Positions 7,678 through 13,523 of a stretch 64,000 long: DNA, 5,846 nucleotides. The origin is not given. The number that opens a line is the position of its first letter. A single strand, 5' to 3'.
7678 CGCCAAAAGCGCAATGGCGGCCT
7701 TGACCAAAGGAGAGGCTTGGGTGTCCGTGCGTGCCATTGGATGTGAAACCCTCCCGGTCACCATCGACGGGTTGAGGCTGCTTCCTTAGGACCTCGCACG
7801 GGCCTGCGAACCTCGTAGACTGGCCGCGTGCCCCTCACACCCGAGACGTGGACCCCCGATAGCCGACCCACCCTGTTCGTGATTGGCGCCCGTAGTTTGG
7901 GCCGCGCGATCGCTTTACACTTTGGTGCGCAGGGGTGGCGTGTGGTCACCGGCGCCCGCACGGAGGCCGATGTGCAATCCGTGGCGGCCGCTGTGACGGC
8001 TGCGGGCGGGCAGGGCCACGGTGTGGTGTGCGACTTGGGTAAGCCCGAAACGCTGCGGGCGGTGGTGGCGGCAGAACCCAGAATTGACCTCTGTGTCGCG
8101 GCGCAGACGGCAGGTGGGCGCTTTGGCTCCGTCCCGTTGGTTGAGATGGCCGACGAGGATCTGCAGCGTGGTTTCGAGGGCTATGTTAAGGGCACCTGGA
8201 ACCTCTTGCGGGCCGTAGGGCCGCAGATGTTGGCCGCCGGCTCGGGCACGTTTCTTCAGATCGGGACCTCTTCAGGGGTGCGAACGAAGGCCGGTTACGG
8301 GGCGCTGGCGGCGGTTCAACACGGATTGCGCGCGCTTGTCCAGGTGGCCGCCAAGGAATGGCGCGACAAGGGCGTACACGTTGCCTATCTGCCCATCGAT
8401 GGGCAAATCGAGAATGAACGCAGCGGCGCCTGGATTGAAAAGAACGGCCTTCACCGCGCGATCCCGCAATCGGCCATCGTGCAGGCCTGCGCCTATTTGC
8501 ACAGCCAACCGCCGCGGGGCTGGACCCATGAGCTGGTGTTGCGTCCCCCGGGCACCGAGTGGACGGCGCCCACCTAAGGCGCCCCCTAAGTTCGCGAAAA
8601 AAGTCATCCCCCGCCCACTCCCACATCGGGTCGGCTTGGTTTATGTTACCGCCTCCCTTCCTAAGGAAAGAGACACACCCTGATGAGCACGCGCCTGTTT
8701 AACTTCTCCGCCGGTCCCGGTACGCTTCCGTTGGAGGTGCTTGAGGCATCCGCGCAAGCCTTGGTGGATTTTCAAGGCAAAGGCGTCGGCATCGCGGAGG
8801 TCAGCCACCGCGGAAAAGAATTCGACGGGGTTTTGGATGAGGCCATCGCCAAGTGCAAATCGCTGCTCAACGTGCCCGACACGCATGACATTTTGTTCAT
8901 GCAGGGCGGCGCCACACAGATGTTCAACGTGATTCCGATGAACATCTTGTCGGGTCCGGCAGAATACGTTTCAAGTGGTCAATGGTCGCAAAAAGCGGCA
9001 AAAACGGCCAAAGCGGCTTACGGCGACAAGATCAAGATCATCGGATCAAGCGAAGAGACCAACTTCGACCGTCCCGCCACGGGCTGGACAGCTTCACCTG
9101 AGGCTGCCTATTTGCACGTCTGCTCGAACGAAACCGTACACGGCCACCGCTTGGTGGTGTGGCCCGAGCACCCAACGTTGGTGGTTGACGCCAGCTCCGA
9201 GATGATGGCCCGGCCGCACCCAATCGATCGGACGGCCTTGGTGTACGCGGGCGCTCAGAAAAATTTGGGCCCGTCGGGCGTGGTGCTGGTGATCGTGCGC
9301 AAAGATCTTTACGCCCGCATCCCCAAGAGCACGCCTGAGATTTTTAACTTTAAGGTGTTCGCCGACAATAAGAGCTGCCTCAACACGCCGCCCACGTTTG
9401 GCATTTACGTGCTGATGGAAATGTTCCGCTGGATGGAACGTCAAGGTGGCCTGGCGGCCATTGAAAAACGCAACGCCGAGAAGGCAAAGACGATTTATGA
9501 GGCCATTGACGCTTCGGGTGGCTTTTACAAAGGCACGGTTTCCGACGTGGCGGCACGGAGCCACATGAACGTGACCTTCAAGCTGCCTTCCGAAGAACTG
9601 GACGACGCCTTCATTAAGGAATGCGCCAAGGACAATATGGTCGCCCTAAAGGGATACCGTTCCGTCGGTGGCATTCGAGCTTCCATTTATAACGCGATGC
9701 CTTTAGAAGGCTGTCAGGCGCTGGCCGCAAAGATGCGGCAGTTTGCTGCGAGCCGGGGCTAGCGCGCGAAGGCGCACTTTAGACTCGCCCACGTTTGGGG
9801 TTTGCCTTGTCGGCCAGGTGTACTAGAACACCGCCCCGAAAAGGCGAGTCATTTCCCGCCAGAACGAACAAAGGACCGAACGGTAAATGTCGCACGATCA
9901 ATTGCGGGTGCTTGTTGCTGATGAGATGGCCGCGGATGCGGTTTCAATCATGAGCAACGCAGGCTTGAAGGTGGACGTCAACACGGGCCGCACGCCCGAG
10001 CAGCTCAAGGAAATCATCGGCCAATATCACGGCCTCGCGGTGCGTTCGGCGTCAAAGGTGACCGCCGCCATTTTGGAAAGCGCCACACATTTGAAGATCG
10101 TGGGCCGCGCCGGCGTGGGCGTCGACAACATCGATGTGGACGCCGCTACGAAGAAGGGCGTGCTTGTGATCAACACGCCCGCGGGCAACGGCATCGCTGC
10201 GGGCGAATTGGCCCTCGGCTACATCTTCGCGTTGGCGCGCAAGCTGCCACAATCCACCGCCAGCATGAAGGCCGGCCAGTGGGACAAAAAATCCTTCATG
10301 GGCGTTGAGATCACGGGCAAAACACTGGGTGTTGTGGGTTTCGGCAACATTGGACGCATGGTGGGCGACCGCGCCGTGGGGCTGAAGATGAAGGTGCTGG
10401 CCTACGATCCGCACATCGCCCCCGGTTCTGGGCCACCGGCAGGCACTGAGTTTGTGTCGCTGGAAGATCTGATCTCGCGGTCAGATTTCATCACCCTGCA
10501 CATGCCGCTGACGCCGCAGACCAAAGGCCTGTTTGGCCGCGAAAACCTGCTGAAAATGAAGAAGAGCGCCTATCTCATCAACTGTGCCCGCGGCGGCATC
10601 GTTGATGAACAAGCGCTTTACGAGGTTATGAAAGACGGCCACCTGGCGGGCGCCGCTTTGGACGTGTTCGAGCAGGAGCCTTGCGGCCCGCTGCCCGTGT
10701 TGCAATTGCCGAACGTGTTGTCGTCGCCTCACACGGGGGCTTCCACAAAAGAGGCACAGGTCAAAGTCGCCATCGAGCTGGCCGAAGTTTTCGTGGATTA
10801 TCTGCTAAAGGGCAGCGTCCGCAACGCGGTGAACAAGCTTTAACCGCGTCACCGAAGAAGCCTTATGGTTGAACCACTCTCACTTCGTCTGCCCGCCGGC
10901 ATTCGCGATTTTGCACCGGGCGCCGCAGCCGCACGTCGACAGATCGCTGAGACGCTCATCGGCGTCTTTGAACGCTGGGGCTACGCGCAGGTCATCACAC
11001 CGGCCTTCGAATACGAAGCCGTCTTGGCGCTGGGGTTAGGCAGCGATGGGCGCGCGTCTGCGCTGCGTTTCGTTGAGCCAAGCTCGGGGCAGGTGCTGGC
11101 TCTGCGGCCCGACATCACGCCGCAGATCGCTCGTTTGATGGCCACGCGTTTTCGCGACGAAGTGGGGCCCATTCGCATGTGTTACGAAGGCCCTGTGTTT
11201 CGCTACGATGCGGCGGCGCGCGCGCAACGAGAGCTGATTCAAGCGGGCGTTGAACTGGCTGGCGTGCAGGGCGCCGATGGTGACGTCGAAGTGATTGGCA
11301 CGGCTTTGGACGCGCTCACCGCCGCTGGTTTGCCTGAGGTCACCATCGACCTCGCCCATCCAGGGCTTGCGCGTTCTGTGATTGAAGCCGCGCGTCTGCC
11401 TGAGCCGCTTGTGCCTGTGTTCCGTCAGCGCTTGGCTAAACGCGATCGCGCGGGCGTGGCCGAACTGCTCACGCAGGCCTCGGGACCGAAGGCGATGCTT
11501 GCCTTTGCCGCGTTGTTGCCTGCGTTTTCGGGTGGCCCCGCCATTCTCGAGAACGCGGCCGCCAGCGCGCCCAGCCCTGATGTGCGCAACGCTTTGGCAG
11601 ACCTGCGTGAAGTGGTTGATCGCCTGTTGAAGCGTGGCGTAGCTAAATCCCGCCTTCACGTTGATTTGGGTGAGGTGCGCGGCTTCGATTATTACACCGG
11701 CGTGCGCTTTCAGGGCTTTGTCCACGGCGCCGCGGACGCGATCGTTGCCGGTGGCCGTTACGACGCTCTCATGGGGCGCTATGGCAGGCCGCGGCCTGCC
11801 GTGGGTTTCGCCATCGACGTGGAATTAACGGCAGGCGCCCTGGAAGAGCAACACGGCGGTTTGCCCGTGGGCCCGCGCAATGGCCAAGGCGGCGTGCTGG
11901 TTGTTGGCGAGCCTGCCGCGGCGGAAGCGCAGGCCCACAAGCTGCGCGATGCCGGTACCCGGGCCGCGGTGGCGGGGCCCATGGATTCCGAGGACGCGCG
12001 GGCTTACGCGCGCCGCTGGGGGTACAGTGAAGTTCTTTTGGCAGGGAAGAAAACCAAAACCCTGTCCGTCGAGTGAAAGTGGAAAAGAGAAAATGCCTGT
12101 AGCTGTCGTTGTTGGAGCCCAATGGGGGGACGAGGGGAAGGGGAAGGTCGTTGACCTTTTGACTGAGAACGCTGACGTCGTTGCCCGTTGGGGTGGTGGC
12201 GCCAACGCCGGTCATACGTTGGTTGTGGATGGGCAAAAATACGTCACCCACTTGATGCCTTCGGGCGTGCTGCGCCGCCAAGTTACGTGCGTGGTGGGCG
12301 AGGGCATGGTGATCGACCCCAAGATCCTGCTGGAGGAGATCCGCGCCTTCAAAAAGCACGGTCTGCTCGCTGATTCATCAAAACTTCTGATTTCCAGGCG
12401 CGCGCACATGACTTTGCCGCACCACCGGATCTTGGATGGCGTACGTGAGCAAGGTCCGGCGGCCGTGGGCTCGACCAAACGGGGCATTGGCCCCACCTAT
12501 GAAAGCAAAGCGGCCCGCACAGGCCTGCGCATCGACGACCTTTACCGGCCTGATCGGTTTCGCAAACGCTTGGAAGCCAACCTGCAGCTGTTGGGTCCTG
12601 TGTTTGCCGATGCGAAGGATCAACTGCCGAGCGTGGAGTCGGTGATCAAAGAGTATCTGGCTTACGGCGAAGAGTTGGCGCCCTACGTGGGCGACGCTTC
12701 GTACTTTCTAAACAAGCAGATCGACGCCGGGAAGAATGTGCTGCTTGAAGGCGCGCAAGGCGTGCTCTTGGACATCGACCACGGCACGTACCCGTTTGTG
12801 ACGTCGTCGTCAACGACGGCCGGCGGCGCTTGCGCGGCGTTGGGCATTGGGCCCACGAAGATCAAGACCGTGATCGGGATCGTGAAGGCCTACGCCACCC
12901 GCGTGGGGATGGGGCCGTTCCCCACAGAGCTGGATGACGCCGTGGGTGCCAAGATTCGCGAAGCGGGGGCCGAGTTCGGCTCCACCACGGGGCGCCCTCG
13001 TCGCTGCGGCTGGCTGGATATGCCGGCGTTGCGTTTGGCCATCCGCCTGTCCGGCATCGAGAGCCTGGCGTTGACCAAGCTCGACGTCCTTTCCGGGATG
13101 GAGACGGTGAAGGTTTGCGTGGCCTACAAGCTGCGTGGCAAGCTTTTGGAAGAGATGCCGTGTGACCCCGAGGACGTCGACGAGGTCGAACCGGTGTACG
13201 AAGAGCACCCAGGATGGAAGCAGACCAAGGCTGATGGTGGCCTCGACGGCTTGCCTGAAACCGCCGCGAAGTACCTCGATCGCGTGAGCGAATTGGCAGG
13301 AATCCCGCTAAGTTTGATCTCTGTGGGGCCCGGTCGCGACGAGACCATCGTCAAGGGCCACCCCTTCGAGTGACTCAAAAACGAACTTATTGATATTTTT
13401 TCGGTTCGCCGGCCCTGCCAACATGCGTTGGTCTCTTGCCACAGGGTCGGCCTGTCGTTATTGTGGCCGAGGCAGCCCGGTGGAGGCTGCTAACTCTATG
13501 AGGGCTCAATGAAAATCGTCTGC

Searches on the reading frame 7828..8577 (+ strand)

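Call 38: search_protein_families(library=pfam, proteins=[window:7828-8577:+], max_evalue=0.0001)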
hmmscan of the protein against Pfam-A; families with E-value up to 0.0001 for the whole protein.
window:7828-8577:+ (249 aa): 3 families
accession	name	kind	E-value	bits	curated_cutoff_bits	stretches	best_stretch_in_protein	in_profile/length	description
PF13561.12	adh_short_C2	-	5.2e-20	72.5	27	1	21-227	5-219/236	Enoyl-(Acyl carrier protein) reductase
PF00106.31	adh_short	-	5.4e-19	68.9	26.6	1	17-186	4-175/195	short chain dehydrogenase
PF08659.16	KR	-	1.2e-06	29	22.6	1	20-171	7-160/180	KR domain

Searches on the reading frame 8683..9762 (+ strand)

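Call 38: search_protein_families(library=pfam, proteins=[window:8683-9762:+], max_evalue=0.0001)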
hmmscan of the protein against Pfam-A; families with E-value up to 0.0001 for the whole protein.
window:8683-9762:+ (359 aa): 1 family
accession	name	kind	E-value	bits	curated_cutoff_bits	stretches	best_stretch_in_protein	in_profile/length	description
PF00266.25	Aminotran_5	-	7.8e-36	124.3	21.5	1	6-347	2-371/371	Aminotransferase class-V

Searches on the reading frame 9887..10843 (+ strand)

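Call 13: search_protein_families(library=ncbifam, proteins=[window:9887-10843:+], max_evalue=0.001)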
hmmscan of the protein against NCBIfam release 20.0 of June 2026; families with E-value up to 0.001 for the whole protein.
window:9887-10843:+ (318 aa): 21 families
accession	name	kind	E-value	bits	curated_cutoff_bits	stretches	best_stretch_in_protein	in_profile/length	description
TIGR01327.1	PGDH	equivalog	3.5e-124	415.5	454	1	7-316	1-311/525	phosphoglycerate dehydrogenase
NF008759.0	PRK11790.1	equivalog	7.9e-75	252.1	404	1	3-316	9-327/410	phosphoglycerate dehydrogenase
NF009714.1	PRK13243.1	equivalog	3.1e-66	224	455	1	7-311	4-317/332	glyoxylate reductase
NF005069.0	PRK06487.1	equivalog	7.5e-55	186.2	448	1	36-312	38-316/320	2-hydroxyacid dehydrogenase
NF011938.0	PRK15409.1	equivalog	2.5e-54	184.5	492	1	33-316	32-319/324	glyoxylate/hydroxypyruvate reductase GhrB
NF041369.1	Dhydh_Halo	equivalog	2e-43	148.8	400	1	68-301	55-290/305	D-2-hydroxyacid dehydrogenase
NF005750.0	PRK07574.1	equivalog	6e-42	144.1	329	1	58-313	104-364/386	NAD-dependent formate dehydrogenase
NF005387.0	PRK06932.1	equivalog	1.5e-39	135.8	492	1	53-294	50-297/314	2-hydroxyacid dehydrogenase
NF006263.0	PRK08410.1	equivalog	2.6e-38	132.2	389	1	11-298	8-299/311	D-2-hydroxyacid dehydrogenase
NF000492.1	vanH_gen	exception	3.7e-38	131.3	540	1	41-264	37-255/312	D-lactate dehydrogenase VanH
NF001309.0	PRK00257.1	equivalog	6e-37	127.5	434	1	42-283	33-255/379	4-phosphoerythronate dehydrogenase PdxB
NF000112.1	vanH-Amyco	exception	1.3e-30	106.9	625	1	51-287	76-321/348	VanH-AOV family D-lactate dehydrogenase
NF006374.0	PRK08605.1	subfamily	5e-30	104.7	356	1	23-264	22-266/332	D-lactate dehydrogenase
NF000004.1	vanH-D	exception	8.9e-30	103.9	550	1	69-264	73-261/323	D-lactate dehydrogenase VanH-D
NF000128.1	vanH-Sc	exception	2.2e-29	102.6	650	1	55-290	71-315/337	D-lactate dehydrogenase VanH-Sc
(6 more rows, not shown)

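Call 14: search_protein_families(library=pfam, proteins=[window:9887-10843:+], max_evalue=0.001)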
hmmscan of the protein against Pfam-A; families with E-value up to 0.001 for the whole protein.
window:9887-10843:+ (318 aa): 2 families
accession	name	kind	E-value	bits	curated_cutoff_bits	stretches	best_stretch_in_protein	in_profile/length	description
PF02826.25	2-Hacid_dh_C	-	1.4e-60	204.2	25.1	1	110-284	1-178/178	D-isomer specific 2-hydroxyacid dehydrogenase, NAD binding domain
PF00389.36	2-Hacid_dh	-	4.3e-33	114.3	24.6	1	8-316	1-134/134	D-isomer specific 2-hydroxyacid dehydrogenase, catalytic domain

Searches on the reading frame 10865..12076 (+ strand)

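Call 13: search_protein_families(library=ncbifam, proteins=[window:10865-12076:+], max_evalue=0.001)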
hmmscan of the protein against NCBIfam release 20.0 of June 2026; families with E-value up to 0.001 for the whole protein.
window:10865-12076:+ (403 aa): 19 families
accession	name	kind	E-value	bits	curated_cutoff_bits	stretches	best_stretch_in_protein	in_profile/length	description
TIGR00443.1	hisZ_biosyn_reg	equivalog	3.8e-87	292.3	271.65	1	14-322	1-308/314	ATP phosphoribosyltransferase regulatory subunit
NF008942.0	PRK12292.2-5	equivalog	6.8e-85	285.3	643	1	7-396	9-398/434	ATP phosphoribosyltransferase regulatory subunit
NF008935.0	PRK12292.1-1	equivalog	2.3e-63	214.4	350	1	8-379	5-362/382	ATP phosphoribosyltransferase regulatory subunit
NF009086.0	PRK12421.1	equivalog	3.5e-58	197.4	318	1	9-377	9-368/389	ATP phosphoribosyltransferase regulatory subunit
NF008937.0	PRK12292.1-4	equivalog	2.7e-56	191.1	693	1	9-373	9-366/395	ATP phosphoribosyltransferase regulatory subunit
NF008936.0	PRK12292.1-3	equivalog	2.2e-55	188.1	492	1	8-330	6-329/406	ATP phosphoribosyltransferase regulatory subunit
NF008941.0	PRK12292.2-4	equivalog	1.2e-54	185.8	447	1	4-330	4-328/393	ATP phosphoribosyltransferase regulatory subunit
TIGR00442.1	hisS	equivalog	8.5e-54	183.1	286.75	1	10-396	3-384/406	histidine--tRNA ligase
NF008940.0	PRK12292.2-3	equivalog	1.3e-52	178.9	450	1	8-386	4-384/404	ATP phosphoribosyltransferase regulatory subunit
NF008945.0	PRK12292.3-3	equivalog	8.4e-45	153.5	409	1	9-394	2-359/368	ATP phosphoribosyltransferase regulatory subunit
NF008943.0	PRK12292.3-1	equivalog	1.5e-37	129.6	690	1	5-386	22-378/403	ATP phosphoribosyltransferase regulatory subunit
NF008938.0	PRK12292.1-6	equivalog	1.5e-35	122.9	833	1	10-330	9-328/420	ATP phosphoribosyltransferase regulatory subunit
NF008953.0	PRK12295.1-6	equivalog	3e-35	121.9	384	2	19-193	7-174/384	ATP phosphoribosyltransferase regulatory subunit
NF008939.0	PRK12292.2-1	equivalog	1.2e-26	93.4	335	1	10-320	6-316/391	ATP phosphoribosyltransferase regulatory subunit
NF008944.0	PRK12292.3-2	equivalog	3.1e-23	82.4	374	1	9-327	15-338/341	ATP phosphoribosyltransferase regulatory subunit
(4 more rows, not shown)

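Call 14: search_protein_families(library=pfam, proteins=[window:10865-12076:+], max_evalue=0.001)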
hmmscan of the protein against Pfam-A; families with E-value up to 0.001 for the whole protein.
window:10865-12076:+ (403 aa): 1 family
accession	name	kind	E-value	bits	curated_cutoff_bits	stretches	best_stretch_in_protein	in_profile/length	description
PF13393.11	tRNA-synt_His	-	9.3e-87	291.6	25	1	12-320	1-306/308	Histidyl-tRNA synthetase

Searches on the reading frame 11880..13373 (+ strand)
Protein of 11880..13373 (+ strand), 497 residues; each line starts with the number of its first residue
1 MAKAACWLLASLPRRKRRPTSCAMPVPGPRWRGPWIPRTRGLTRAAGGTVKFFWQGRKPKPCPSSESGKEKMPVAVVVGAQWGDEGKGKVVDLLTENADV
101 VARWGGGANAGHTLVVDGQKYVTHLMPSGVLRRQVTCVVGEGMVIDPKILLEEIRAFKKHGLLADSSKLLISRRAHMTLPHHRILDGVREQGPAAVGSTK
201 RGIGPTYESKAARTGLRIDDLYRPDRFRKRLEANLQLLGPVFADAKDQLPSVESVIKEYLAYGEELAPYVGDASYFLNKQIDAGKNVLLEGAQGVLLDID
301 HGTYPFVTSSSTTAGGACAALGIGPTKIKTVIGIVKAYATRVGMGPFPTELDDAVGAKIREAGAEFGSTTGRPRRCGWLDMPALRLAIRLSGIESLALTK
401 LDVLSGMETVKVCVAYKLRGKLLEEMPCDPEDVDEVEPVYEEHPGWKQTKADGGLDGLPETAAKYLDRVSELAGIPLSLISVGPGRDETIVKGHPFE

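Call 13: search_protein_families(library=ncbifam, proteins=[window:11880-13373:+], max_evalue=0.001)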
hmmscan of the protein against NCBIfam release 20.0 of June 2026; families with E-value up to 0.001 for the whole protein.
window:11880-13373:+ (497 aa): 6 families
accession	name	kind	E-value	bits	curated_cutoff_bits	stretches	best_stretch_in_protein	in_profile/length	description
NF002223.0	PRK01117.1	equivalog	3.6e-172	573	402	1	73-496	2-428/430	adenylosuccinate synthase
TIGR00184.1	purA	equivalog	1e-153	512.2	395.55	1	76-491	1-419/425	adenylosuccinate synthase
NF010357.0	PRK13785.1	equivalog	5.9e-124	414.2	700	1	76-497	4-455/455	adenylosuccinate synthase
NF010355.0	PRK13783.1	equivalog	1.2e-121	406.7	445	1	75-488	3-400/404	adenylosuccinate synthase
NF003295.0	PRK04293.1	equivalog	4.3e-71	239.6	368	2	264-405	147-286/337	adenylosuccinate synthetase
NF038379.2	amino_Aden_PurZ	exception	1.7e-32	112.8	300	1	74-389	1-290/293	succino-amino-deoxyadenylate synthase PurZ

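Call 14: search_protein_families(library=pfam, proteins=[window:11880-13373:+], max_evalue=0.001)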
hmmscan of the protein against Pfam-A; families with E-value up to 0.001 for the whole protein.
window:11880-13373:+ (497 aa): 1 family
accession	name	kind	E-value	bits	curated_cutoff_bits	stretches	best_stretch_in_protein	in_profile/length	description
PF00709.27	Adenylsucc_synt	-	1.2e-172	574.8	27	1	76-490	1-416/416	Adenylosuccinate synthetase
